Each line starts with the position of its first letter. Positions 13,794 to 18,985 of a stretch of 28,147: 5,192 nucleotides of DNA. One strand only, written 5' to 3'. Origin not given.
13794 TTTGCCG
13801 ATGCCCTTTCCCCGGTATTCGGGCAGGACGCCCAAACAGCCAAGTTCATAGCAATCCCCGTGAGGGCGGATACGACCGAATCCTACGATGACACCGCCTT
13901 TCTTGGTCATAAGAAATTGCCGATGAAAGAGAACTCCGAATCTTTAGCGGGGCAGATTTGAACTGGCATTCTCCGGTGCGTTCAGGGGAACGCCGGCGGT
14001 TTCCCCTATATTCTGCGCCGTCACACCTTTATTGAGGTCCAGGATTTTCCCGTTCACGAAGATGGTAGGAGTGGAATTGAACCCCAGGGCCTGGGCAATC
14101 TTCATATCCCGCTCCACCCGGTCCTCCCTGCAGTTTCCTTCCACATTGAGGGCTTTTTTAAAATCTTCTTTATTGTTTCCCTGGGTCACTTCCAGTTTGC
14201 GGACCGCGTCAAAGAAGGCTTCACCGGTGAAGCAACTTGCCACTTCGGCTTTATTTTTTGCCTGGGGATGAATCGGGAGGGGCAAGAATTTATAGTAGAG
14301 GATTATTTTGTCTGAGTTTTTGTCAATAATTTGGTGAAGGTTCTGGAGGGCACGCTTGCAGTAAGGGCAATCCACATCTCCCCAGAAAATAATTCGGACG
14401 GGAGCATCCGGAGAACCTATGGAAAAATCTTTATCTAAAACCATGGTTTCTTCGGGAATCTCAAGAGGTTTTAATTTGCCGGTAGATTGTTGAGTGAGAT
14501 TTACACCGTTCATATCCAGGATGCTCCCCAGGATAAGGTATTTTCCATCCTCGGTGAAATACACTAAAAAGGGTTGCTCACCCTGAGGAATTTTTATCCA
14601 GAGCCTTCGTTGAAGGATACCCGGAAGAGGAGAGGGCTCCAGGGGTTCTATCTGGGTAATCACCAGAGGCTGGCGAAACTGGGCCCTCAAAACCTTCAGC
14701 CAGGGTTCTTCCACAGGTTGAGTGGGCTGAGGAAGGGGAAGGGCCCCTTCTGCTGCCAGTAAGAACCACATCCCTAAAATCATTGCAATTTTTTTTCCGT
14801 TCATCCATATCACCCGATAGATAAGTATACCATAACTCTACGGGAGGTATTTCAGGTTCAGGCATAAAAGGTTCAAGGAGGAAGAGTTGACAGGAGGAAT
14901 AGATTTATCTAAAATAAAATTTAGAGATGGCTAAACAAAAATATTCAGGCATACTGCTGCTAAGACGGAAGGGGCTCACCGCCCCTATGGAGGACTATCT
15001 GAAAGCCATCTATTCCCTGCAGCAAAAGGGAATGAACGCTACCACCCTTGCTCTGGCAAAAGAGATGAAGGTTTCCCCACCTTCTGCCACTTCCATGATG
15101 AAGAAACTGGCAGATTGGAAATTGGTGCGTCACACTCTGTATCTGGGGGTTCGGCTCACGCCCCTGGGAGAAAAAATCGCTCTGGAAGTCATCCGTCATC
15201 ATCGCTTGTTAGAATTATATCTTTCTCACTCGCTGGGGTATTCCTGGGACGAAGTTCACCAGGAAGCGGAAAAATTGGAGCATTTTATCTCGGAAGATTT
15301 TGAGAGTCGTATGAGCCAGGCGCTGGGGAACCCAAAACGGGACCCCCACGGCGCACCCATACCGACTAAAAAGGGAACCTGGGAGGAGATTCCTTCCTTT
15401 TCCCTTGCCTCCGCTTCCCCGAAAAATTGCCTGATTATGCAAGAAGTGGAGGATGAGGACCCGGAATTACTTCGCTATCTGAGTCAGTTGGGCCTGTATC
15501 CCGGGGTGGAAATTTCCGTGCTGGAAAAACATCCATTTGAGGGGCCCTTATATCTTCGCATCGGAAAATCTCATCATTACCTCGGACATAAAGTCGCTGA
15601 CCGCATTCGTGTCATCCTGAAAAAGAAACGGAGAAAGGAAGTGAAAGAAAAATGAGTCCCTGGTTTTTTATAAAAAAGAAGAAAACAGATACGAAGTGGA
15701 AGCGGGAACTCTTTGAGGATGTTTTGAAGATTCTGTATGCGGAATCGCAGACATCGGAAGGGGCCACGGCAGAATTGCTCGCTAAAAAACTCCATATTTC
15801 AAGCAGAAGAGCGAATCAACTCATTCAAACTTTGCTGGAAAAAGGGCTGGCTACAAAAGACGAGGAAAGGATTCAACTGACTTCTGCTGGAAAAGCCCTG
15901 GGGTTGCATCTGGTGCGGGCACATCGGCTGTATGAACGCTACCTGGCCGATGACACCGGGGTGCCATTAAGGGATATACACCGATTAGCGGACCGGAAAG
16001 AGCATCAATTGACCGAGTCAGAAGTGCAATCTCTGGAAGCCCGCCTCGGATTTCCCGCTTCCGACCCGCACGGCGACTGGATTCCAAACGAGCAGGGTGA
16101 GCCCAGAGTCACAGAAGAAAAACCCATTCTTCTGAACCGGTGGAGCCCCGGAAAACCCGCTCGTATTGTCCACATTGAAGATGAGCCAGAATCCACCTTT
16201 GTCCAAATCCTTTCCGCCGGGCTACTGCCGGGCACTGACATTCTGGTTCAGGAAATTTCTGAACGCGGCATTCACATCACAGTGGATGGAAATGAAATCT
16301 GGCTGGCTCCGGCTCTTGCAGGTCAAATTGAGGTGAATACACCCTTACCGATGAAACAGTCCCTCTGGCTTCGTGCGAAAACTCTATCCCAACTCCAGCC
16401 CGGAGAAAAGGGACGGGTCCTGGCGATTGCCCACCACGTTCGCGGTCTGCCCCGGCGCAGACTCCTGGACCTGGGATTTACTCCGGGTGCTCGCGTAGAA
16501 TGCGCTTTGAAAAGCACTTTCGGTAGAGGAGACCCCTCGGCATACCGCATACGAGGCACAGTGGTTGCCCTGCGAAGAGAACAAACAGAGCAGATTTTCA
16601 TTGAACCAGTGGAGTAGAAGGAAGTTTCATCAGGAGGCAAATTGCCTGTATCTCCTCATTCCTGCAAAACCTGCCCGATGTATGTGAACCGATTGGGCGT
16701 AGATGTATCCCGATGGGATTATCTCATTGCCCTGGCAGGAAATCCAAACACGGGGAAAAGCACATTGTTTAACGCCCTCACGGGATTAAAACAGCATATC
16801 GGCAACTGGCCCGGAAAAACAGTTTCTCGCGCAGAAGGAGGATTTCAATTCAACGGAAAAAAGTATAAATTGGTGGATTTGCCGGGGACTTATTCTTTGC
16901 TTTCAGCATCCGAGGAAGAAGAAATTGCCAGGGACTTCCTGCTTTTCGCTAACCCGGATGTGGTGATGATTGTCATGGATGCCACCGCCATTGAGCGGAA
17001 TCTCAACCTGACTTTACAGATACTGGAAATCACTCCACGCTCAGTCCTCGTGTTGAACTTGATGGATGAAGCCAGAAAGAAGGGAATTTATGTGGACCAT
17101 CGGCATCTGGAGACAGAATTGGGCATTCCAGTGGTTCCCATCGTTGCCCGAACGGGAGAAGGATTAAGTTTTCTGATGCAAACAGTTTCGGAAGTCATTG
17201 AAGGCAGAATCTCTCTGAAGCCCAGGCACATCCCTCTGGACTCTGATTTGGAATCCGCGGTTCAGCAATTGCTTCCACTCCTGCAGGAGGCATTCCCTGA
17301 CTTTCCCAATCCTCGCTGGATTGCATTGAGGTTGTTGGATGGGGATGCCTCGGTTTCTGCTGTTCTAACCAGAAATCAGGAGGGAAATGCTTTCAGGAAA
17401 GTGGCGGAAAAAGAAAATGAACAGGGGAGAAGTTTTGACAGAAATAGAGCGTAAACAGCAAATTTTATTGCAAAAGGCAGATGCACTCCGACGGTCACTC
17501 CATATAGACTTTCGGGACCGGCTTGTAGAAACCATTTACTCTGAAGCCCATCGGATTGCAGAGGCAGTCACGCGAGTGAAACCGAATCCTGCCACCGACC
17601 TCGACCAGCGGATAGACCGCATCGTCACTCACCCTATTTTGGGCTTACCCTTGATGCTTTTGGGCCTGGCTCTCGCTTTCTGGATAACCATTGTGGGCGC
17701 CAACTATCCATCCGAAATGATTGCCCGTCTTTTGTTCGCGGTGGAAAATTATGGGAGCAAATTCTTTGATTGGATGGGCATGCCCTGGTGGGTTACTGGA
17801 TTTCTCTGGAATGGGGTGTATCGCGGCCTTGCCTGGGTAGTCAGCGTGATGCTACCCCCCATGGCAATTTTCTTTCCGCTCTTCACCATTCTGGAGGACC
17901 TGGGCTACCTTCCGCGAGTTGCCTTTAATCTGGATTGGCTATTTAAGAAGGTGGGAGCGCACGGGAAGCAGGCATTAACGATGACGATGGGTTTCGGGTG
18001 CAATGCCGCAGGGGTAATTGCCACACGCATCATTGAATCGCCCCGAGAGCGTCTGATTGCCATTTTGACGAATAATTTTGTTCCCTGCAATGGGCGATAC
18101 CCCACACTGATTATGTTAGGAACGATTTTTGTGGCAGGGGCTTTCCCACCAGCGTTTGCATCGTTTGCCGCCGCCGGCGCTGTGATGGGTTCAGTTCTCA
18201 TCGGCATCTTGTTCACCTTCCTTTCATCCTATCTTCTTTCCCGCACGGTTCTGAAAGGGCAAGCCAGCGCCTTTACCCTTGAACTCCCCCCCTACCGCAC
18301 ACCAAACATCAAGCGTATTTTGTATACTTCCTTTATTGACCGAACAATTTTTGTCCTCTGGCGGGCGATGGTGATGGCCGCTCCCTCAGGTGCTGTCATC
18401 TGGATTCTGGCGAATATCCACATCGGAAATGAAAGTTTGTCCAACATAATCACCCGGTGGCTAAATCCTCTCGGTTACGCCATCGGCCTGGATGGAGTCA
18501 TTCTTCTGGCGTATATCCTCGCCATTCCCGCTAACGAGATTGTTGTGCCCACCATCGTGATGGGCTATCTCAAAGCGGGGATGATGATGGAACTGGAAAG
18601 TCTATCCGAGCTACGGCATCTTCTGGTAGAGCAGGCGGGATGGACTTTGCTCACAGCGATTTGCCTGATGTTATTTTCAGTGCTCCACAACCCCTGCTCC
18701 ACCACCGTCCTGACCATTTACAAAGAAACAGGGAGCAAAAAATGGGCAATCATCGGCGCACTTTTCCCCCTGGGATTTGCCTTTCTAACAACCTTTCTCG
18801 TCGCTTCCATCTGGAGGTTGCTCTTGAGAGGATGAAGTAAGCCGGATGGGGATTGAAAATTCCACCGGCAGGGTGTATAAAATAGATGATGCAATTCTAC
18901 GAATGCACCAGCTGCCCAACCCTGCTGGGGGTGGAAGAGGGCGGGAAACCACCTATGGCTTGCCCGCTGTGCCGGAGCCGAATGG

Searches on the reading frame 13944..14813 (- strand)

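Call 5: search_protein_families(library=pfam, proteins=[window:13944-14813:-], max_evalue=0.01)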
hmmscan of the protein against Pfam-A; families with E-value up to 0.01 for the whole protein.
window:13944-14813:- (289 aa): 6 families
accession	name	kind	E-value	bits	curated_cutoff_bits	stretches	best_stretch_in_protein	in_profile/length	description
PF13462.12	Thioredoxin_4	-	2.2e-18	67.4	23.2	1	128-261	4-153/165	Thioredoxin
PF10411.14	DsbC_N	-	6.4e-09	35.7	25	1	42-108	10-70/70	Disulfide bond isomerase protein N-terminal domain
PF01323.26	DSBA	-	2.2e-07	31.3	25.6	1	141-182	2-42/191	DSBA-like thioredoxin domain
PF13098.12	Thioredoxin_2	-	3.6e-07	30.9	27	1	141-256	10-85/104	Thioredoxin-like domain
PF13192.12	Thioredoxin_3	-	0.0022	18.4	24.8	0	233-257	36-59/76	Thioredoxin domain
PF00462.30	Glutaredoxin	-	0.0032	18.1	22.9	0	148-161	8-21/60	Glutaredoxin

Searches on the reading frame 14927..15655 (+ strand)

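Call 5: search_protein_families(library=pfam, proteins=[window:14927-15655:+], max_evalue=0.01)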
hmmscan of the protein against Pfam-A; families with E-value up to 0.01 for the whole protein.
window:14927-15655:+ (242 aa): 4 families
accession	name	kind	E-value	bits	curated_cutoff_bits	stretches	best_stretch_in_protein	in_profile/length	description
PF02742.21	Fe_dep_repr_C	-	1e-29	102.8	27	1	78-147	1-70/70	Iron dependent repressor, metal binding and dimerisation domain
PF04023.20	FeoA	-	8.4e-15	55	23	1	159-229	2-72/74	FeoA domain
PF01325.25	Fe_dep_repress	-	8.7e-15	55.1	26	1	17-75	2-60/60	Iron dependent repressor, N-terminal DNA binding domain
PF01047.28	MarR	-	0.0081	16.5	24.6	0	32-63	14-43/59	MarR family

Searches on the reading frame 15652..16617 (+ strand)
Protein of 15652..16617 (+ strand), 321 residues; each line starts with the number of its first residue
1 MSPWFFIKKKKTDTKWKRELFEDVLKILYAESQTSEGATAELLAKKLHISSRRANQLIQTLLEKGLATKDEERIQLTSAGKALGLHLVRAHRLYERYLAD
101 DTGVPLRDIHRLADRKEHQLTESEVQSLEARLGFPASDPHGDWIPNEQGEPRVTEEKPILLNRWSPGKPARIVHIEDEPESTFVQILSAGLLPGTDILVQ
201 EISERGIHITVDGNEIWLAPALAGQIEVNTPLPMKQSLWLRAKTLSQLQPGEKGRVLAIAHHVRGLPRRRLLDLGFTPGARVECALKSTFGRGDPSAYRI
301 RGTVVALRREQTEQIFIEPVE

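Call 28: search_protein_families(library=pfam, proteins=[window:15652-16617:+], max_evalue=0.001)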
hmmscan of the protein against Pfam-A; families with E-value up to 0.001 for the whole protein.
window:15652-16617:+ (321 aa): 2 families
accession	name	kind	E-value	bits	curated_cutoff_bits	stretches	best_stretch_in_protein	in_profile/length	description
PF04023.20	FeoA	-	5.2e-25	87.7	23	2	244-319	2-74/74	FeoA domain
PF02742.21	Fe_dep_repr_C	-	2.8e-19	69.3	27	1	77-145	1-69/70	Iron dependent repressor, metal binding and dimerisation domain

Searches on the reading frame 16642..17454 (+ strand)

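Call 28: search_protein_families(library=pfam, proteins=[window:16642-17454:+], max_evalue=0.001)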
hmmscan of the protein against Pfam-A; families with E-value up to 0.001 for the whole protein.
window:16642-17454:+ (270 aa): 7 families
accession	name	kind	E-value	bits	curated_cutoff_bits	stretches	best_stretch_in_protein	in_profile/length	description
PF02421.24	FeoB_N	-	7.4e-62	207.9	27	1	29-181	3-155/156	Ferrous iron transport protein B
PF01926.29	MMR_HSR1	-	1.5e-21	77.1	21.9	1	29-139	2-112/113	50S ribosome-binding GTPase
PF17910.6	FeoB_Cyto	-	2e-07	31.8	23.4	1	201-250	3-52/90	FeoB cytosolic helical domain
PF00350.29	Dynamin_N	-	8.1e-05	23.1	27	0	70-129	98-156/168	Dynamin family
PF03193.22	RsgA_GTPase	-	0.0002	21.7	30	0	98-184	16-106/174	RsgA GTPase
PF09439.16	SRPRB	-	0.00023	21.1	25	1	29-124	6-92/178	Signal recognition particle receptor beta subunit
PF00009.33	GTP_EFTU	-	0.00032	20.8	26.5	0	58-186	54-186/188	Elongation factor Tu GTP binding domain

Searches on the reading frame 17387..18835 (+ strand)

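Call 28: search_protein_families(library=pfam, proteins=[window:17387-18835:+], max_evalue=0.001)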
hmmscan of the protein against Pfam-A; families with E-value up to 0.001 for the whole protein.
window:17387-18835:+ (482 aa): 2 families
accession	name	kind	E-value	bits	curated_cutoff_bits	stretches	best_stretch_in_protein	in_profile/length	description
PF07670.19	Gate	-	9.6e-30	103.6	29.6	2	153-244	2-100/104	Nucleoside recognition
PF07664.17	FeoB_C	-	1.8e-15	56.9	26.6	1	267-316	2-52/54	Ferrous iron transport protein B C terminus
